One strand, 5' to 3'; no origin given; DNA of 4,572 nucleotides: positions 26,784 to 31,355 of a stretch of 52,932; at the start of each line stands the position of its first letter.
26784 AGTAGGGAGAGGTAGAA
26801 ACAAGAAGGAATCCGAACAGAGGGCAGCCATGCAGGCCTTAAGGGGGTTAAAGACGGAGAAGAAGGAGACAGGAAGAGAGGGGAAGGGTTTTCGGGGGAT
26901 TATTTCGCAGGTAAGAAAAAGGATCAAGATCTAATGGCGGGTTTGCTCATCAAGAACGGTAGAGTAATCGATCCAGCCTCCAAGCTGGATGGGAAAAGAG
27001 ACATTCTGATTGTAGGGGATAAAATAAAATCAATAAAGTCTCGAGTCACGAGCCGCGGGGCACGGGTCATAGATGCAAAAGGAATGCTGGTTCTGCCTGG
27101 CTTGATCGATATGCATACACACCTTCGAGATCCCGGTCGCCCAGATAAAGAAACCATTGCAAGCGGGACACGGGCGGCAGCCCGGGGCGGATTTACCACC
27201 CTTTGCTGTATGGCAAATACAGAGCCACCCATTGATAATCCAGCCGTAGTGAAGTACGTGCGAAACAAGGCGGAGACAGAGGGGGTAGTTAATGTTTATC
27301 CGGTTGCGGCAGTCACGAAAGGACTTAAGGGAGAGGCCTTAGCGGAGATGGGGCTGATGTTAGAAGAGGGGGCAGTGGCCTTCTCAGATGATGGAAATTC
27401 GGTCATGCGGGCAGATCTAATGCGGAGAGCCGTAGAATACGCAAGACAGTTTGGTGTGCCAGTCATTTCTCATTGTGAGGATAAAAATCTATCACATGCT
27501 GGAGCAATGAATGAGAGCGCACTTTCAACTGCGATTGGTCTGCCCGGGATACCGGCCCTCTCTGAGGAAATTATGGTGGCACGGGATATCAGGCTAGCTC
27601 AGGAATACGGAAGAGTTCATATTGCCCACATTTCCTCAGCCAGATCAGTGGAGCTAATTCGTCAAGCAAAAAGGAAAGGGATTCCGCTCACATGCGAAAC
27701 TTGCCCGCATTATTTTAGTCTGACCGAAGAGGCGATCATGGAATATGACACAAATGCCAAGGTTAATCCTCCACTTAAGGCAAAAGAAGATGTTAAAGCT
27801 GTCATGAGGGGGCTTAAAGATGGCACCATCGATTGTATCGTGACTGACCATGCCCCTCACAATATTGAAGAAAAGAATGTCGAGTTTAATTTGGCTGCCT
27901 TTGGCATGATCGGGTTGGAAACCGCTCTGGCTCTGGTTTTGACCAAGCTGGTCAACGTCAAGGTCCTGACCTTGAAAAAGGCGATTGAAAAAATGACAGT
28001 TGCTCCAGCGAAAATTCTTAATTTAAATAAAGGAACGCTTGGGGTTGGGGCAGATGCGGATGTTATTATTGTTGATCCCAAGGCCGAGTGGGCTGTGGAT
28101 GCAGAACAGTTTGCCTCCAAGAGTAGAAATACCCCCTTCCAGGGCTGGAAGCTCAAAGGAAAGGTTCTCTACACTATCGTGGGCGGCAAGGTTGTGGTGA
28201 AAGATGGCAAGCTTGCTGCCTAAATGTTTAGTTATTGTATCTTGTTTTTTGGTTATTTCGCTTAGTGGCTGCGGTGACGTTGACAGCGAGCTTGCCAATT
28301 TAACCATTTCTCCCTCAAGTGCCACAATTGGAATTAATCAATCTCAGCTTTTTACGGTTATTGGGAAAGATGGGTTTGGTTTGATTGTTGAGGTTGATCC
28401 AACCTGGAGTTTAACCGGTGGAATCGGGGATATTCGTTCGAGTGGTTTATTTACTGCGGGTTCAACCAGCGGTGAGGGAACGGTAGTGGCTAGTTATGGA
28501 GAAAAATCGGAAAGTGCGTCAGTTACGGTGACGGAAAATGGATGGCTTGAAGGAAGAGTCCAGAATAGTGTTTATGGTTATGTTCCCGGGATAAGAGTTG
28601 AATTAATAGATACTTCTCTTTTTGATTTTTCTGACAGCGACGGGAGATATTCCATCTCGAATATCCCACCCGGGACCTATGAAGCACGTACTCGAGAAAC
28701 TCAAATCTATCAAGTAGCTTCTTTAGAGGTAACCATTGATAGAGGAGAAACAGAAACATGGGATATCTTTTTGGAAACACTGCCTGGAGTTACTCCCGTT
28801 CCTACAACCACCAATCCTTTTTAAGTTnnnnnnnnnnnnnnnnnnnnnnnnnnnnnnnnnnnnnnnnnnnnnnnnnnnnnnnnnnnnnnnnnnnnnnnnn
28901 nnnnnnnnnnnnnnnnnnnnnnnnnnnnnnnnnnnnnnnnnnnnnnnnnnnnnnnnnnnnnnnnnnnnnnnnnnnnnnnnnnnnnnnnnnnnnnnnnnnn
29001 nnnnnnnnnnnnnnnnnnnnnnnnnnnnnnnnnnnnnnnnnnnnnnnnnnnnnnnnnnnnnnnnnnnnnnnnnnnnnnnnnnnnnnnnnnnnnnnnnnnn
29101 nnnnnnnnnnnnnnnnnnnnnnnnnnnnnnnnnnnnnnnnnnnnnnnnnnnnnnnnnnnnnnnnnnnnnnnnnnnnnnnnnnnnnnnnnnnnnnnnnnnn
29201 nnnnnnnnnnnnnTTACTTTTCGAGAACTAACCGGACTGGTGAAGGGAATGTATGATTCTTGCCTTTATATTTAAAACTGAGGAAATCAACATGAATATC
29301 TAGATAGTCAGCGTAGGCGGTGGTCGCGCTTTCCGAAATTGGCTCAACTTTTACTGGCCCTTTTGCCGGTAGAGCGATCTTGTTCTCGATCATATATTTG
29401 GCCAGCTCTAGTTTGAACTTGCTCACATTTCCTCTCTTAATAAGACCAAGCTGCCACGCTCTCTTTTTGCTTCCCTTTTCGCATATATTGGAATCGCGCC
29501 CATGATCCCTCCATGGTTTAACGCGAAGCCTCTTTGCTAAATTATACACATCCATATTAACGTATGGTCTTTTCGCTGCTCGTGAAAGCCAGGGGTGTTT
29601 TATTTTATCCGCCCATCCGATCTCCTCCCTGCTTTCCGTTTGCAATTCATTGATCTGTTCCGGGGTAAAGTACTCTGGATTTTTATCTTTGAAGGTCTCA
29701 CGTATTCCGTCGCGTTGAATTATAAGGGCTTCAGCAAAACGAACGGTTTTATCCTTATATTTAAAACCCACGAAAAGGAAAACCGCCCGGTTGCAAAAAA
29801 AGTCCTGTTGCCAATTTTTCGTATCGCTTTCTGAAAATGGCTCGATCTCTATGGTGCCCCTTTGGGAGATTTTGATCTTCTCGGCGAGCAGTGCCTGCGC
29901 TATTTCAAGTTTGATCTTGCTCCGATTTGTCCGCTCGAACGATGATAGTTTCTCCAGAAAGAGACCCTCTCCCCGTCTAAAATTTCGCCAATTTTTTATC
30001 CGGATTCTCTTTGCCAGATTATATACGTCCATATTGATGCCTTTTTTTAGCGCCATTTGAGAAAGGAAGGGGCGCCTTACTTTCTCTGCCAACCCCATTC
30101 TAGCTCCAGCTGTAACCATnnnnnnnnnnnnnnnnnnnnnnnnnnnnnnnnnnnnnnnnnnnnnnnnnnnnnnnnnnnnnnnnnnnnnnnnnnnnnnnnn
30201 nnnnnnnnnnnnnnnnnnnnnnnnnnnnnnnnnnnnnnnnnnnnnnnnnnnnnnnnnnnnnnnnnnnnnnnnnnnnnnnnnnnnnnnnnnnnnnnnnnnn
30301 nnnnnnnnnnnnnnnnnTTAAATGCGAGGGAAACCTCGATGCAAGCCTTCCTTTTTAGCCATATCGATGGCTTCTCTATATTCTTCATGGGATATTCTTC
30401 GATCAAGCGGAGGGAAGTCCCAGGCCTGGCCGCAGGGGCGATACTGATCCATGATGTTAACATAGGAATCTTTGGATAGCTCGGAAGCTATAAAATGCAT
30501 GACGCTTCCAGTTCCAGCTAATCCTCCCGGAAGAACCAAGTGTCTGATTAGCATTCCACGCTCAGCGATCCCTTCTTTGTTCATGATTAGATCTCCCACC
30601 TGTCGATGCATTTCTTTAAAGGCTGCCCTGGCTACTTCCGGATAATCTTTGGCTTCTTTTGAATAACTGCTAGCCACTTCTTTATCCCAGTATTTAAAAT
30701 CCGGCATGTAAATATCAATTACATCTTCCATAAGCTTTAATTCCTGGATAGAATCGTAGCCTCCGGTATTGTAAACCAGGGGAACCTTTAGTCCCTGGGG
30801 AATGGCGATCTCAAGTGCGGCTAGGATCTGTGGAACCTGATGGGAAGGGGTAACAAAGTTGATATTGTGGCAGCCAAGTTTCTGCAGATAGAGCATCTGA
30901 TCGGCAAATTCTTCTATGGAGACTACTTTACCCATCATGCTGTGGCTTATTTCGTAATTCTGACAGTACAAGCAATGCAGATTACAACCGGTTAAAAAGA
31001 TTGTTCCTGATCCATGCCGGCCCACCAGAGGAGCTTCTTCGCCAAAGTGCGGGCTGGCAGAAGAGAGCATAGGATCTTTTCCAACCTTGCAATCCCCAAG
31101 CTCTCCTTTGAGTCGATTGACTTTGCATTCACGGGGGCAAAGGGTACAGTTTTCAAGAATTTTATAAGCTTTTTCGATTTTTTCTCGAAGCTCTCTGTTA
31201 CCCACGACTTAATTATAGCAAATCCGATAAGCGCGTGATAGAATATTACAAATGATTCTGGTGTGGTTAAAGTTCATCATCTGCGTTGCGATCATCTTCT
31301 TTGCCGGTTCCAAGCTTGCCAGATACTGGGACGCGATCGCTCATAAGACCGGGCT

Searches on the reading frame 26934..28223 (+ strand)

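Call 39: search_protein_families(library=pfam, proteins=[window:26934-28223:+], max_evalue=0.00001)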
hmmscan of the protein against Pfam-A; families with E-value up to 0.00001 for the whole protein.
window:26934-28223:+ (429 aa): 3 families
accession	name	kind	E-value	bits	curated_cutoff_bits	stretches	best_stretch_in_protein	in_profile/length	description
PF01979.26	Amidohydro_1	-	5.3e-37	128.3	25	1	52-421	1-345/345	Amidohydrolase family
PF07969.17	Amidohydro_3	-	5.7e-19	69.4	29.7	2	343-422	405-472/472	Amidohydrolase family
PF12890.13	DHOase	-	7.2e-06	26.6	21.2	0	52-235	3-139/142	Dihydro-orotase-like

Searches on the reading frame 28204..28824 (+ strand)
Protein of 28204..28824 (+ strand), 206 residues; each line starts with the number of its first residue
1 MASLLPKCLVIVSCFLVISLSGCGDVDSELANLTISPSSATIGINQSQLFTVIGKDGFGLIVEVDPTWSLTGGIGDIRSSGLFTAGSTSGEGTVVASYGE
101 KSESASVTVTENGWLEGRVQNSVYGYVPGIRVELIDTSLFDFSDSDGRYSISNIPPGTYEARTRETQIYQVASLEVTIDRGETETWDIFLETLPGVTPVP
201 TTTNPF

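Call 39: search_protein_families(library=pfam, proteins=[window:28204-28824:+], max_evalue=0.00001)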
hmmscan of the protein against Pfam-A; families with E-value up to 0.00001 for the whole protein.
window:28204-28824:+ (206 aa): 1 family
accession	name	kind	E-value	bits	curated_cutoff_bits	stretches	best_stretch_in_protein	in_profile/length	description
PF13620.12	CarboxypepD_reg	-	1.8e-10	41.4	32.3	1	115-190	2-81/82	Carboxypeptidase regulatory-like domain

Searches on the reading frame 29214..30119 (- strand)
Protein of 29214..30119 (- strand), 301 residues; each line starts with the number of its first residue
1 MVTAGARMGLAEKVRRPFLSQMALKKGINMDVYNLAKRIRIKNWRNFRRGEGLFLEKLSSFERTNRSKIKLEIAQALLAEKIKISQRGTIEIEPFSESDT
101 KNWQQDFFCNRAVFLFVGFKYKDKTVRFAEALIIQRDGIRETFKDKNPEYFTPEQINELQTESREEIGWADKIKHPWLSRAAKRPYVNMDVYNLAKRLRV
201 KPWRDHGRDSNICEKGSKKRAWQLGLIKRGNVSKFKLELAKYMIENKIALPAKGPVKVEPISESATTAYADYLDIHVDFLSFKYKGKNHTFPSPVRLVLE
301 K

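Call 33: search_protein_families(library=pfam, proteins=[window:29214-30119:-], max_evalue=0.001)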
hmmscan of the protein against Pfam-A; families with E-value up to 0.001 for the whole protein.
window:29214-30119:- (301 aa): 0 families

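Call 67: search_protein_families(library=ncbifam, proteins=[window:29214-30119:-], max_evalue=0.1)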
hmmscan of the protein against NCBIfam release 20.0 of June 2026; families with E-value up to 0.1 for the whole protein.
window:29214-30119:- (301 aa): 0 families

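Call 68: search_protein_families(library=phrogs, proteins=[window:29214-30119:-], max_evalue=0.1)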
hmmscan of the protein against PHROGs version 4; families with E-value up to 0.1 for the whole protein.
window:29214-30119:- (301 aa): 2 families
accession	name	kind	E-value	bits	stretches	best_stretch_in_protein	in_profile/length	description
phrog_21370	-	unknown function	0.015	16.7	0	270-288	36-54/67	-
phrog_14573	-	unknown function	0.016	16.1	1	125-137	12-24/42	-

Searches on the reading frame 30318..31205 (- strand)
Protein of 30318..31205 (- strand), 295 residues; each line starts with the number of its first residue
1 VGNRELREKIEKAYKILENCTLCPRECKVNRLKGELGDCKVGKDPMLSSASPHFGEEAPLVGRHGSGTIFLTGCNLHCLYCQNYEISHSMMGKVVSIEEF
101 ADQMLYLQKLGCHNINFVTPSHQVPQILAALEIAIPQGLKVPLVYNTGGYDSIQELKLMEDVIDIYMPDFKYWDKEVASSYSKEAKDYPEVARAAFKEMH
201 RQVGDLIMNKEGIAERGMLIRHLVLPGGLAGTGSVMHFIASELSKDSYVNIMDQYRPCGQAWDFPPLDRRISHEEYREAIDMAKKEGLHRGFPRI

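Call 33: search_protein_families(library=pfam, proteins=[window:30318-31205:-], max_evalue=0.001)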
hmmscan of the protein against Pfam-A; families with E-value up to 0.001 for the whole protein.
window:30318-31205:- (295 aa): 2 families
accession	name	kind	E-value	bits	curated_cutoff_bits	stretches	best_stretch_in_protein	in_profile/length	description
PF04055.27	Radical_SAM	-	1.9e-11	44.8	29.5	1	69-197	2-134/166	Radical SAM superfamily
PF13353.11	Fer4_12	-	0.00045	21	22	1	68-118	9-59/137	4Fe-4S single cluster domain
